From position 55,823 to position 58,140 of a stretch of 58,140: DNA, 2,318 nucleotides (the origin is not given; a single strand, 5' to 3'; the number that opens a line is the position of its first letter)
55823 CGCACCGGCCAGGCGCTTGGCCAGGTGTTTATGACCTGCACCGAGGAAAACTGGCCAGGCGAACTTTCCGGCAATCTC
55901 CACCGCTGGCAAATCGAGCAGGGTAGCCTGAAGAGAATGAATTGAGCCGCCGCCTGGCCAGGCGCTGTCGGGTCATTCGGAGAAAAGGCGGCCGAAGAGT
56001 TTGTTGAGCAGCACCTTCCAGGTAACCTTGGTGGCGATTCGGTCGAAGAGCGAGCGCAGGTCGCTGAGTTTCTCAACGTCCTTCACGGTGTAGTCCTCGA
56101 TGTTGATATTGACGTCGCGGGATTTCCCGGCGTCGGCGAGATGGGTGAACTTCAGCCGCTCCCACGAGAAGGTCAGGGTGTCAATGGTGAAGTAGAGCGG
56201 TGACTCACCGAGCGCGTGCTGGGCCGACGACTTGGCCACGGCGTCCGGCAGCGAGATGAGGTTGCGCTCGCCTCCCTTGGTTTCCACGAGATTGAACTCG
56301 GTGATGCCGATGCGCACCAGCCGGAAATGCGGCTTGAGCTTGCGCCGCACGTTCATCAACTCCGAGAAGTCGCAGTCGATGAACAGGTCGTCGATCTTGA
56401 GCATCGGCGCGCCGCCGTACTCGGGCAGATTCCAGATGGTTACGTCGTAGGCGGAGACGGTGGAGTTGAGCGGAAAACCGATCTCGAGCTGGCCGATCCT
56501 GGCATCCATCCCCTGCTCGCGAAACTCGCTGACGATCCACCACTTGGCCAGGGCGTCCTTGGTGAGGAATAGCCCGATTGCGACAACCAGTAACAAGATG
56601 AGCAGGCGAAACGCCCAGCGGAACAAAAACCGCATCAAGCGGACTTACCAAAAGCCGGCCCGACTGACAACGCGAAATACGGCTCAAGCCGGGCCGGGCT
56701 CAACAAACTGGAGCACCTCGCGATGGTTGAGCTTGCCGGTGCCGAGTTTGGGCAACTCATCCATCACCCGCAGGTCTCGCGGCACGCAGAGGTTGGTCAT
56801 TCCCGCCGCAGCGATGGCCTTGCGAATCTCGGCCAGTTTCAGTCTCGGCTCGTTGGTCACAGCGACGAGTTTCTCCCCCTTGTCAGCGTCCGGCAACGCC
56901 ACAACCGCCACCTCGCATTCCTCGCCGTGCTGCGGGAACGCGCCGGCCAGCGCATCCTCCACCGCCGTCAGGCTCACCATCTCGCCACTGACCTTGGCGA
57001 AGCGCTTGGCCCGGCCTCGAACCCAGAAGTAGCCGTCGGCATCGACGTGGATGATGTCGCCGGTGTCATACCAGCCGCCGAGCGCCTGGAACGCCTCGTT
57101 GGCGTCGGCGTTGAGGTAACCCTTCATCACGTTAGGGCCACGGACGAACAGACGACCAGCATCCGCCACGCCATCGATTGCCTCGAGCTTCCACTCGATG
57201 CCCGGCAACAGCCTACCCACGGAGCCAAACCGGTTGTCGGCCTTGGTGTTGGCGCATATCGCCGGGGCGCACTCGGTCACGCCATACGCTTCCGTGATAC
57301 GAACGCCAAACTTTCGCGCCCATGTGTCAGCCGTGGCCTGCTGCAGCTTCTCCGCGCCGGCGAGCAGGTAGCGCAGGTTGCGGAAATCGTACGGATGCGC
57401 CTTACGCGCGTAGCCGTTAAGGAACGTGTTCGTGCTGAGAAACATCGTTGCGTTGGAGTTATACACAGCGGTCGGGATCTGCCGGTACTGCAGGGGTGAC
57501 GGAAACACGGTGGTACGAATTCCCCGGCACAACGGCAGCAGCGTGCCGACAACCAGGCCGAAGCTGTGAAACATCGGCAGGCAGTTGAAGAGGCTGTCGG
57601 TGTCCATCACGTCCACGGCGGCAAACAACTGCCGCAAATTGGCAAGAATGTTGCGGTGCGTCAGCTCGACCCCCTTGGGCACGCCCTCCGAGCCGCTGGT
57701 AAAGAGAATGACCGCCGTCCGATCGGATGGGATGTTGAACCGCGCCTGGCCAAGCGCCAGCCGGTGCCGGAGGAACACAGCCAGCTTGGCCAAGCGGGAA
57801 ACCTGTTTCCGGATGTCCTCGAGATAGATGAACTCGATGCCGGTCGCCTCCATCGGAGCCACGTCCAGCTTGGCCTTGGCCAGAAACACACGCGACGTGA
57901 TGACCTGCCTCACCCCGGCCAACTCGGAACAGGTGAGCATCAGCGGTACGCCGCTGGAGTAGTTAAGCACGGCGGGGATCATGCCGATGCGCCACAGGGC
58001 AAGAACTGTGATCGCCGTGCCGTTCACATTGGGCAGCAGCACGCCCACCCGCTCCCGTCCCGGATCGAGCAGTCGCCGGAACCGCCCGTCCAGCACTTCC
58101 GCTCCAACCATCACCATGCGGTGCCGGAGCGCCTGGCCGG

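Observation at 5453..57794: Highly iterated 10-14 bp palindrome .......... (core of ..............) scattered through the window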

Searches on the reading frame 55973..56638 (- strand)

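Call 15: search_protein_families(library=pfam, proteins=[window:55973-56638:-], max_evalue=0.01)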
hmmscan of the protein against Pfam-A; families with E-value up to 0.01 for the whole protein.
window:55973-56638:- (221 aa): 1 family
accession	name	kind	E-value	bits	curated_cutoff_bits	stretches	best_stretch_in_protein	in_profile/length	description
PF05359.17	DUF748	-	6.8e-06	24.8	50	1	6-195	15-194/1037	Domain of Unknown Function (DUF748)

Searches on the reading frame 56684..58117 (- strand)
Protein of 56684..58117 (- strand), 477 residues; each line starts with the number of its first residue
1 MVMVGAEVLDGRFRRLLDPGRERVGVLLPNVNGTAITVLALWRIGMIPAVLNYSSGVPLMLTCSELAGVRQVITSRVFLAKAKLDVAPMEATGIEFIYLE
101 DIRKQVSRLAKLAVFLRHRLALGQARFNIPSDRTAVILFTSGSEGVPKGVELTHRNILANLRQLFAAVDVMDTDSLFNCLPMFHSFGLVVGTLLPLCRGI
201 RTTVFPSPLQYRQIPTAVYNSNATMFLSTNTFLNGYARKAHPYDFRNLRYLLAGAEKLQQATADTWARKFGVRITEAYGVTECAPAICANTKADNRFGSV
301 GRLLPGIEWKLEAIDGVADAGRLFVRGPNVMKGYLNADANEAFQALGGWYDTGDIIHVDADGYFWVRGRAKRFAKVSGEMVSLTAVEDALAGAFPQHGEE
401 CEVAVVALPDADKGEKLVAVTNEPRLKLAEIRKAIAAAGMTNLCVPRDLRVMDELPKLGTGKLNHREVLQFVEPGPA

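Call 15: search_protein_families(library=pfam, proteins=[window:56684-58117:-], max_evalue=0.01)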
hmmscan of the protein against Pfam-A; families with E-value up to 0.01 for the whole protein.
window:56684-58117:- (477 aa): 2 families
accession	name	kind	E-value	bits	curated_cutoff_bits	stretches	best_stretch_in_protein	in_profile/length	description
PF00501.34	AMP-binding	-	1.2e-56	192.7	29.9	1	22-335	47-384/384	AMP-binding enzyme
PF13193.12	AMP-binding_C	-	1e-05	26.8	24.5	1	402-462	14-76/76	AMP-binding enzyme C-terminal domain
